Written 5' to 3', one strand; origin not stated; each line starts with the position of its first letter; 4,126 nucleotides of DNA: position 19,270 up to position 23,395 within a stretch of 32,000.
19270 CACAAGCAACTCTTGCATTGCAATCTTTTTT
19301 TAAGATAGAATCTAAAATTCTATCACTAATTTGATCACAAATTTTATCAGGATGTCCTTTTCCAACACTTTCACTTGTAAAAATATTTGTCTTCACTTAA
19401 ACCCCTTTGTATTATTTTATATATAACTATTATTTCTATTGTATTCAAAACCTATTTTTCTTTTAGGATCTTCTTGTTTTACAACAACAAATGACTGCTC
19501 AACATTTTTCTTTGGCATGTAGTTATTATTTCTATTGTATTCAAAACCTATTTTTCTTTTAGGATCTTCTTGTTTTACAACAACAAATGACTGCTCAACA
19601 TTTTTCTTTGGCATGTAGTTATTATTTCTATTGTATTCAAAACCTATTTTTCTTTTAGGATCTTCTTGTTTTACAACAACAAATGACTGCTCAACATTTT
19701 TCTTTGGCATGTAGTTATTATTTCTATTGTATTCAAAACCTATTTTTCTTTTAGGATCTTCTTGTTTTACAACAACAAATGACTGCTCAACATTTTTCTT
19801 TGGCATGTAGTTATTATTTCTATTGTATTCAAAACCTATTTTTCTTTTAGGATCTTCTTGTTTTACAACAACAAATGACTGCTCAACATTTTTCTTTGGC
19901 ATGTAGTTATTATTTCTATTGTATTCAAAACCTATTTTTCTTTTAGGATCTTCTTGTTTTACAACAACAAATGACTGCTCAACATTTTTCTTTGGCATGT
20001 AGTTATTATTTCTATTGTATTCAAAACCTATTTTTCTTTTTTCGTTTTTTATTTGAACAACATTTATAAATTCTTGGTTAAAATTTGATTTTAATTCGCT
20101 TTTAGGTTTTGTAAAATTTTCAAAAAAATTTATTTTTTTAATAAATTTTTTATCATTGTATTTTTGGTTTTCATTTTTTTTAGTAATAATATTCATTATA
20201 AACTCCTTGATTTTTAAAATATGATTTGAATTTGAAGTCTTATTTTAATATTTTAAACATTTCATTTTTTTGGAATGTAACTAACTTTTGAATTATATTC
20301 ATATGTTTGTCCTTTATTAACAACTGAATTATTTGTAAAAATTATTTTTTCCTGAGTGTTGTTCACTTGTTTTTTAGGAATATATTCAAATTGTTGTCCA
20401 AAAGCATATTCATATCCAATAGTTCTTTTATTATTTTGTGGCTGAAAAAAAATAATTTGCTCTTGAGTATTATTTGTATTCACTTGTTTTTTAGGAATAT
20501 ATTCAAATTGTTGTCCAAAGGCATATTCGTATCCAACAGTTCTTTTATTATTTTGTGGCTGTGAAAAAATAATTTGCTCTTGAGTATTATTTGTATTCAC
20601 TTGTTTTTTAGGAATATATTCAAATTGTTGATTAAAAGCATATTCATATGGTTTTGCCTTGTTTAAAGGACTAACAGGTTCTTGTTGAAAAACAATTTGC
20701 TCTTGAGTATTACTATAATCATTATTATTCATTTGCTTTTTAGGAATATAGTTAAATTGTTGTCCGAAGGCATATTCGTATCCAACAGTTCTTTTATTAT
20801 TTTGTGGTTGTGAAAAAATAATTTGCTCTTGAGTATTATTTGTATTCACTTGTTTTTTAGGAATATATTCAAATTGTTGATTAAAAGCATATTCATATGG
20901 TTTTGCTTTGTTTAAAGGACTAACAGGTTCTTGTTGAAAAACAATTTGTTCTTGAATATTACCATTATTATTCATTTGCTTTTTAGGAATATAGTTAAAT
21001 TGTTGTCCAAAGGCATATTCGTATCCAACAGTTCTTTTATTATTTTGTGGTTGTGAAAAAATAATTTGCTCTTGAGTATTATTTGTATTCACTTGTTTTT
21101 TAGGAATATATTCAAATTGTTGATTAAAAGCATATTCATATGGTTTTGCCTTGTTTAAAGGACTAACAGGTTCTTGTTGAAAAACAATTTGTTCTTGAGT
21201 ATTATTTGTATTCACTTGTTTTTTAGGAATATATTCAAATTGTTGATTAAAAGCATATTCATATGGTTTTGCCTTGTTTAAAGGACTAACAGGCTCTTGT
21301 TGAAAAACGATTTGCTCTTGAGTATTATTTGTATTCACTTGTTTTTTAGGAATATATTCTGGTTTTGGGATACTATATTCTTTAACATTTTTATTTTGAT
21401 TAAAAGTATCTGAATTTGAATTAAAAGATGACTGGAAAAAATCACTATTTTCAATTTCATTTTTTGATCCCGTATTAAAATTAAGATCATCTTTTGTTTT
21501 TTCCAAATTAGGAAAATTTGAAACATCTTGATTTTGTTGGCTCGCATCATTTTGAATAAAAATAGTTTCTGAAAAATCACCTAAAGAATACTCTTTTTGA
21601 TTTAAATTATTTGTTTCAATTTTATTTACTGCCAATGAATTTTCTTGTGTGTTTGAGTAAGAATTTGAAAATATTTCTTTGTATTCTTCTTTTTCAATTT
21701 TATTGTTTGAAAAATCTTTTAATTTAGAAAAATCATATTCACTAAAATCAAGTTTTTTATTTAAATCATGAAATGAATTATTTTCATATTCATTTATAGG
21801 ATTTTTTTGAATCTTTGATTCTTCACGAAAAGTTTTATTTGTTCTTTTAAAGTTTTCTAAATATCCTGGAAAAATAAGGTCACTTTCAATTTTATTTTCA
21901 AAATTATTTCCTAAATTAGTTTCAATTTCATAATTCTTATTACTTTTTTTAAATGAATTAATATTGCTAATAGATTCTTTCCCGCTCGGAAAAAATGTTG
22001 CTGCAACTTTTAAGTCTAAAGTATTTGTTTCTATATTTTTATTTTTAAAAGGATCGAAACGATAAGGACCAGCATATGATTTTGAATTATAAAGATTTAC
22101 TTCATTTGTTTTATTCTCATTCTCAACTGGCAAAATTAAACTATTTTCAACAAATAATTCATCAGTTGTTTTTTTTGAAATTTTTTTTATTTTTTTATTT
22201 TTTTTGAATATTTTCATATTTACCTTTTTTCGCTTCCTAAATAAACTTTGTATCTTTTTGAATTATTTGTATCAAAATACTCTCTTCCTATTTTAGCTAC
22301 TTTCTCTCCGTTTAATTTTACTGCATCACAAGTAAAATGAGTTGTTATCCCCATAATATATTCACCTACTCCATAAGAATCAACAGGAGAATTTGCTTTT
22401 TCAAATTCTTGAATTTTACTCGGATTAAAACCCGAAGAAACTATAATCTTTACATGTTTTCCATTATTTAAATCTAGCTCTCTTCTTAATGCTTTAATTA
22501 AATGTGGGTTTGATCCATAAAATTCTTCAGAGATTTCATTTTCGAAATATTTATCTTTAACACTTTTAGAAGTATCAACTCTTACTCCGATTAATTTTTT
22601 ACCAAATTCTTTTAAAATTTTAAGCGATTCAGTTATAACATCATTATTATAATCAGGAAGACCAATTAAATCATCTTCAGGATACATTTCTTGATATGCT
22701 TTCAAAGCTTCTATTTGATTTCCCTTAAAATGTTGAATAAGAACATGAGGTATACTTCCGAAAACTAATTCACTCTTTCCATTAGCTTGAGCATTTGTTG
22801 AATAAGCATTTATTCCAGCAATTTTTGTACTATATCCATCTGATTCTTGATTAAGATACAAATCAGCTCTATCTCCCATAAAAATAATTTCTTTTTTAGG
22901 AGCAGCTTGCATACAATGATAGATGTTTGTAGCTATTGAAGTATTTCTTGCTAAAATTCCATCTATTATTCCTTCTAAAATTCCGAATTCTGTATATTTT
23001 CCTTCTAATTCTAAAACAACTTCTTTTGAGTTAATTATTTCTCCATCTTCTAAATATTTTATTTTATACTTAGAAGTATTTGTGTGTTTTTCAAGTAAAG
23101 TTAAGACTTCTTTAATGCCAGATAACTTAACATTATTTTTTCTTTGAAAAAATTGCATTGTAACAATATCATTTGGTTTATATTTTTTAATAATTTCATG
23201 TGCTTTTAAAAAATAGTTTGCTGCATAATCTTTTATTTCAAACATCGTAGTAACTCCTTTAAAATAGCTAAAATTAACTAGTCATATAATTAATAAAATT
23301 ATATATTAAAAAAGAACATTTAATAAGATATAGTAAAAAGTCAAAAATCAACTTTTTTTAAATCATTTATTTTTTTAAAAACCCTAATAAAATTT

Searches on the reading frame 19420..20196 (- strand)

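Call 8: search_protein_families(library=ncbifam, max_evalue=0.001, proteins=[window:19420-20196:-])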
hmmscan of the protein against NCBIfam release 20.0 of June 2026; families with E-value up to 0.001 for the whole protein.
seq(259 aa): 0 families

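Call 55: search_protein_families(library=pfam, max_evalue=0.01, proteins=[window:19420-20196:-])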
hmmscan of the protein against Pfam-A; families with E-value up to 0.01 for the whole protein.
seq(259 aa): 1 family
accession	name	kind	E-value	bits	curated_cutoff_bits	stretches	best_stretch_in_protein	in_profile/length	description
PF06988.16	NifT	-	2.5e-05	24.4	22.6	0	97-117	15-33/64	NifT/FixU protein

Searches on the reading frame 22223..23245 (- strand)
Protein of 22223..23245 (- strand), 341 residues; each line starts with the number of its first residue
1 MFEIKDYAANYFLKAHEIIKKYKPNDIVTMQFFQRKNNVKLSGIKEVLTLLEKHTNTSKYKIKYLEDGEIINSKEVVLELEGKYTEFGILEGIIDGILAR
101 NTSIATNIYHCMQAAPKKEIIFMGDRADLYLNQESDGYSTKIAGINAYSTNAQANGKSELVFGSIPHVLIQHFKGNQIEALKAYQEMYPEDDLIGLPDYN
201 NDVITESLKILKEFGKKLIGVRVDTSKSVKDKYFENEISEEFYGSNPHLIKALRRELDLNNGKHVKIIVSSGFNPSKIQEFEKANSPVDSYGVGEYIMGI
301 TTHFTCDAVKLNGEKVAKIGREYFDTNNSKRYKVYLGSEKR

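Call 8: search_protein_families(library=ncbifam, max_evalue=0.001, proteins=[window:22223-23245:-])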
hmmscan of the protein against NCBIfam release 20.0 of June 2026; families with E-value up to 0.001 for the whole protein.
seq(341 aa): 10 families
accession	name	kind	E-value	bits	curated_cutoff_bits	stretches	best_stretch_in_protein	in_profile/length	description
NF005529.0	PRK07188.1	equivalog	2.9e-151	503.4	378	1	3-333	20-355/358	nicotinate phosphoribosyltransferase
NF006415.0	PRK08662.1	equivalog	1.5e-52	178.6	243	1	10-321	20-316/381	nicotinate phosphoribosyltransferase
TIGR01513.1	NAPRTase_put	equivalog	2.7e-22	79.3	297.4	1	59-299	86-312/452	nicotinate phosphoribosyltransferase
NF006695.0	PRK09243.1-2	equivalog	2.7e-22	79.1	469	2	45-225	80-263/480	nicotinate phosphoribosyltransferase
NF009131.0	PRK12484.1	equivalog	9.2e-18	64.2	330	1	61-297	93-314/455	nicotinate phosphoribosyltransferase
NF006696.0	PRK09243.1-3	equivalog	3.7e-15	55.5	503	2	61-224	99-264/451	nicotinate phosphoribosyltransferase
NF006698.0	PRK09243.1-5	equivalog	1e-11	44.3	531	2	61-224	103-263/440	nicotinate phosphoribosyltransferase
NF006694.0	PRK09243.1-1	equivalog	2.8e-11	42.7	663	1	59-298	93-317/485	nicotinate phosphoribosyltransferase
NF006697.0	PRK09243.1-4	equivalog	4.3e-10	38.8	776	1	61-298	96-318/488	nicotinate phosphoribosyltransferase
TIGR00078.1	nadC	equivalog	1.4e-05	24.5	198.4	1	33-126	31-122/269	carboxylating nicotinate-nucleotide diphosphorylase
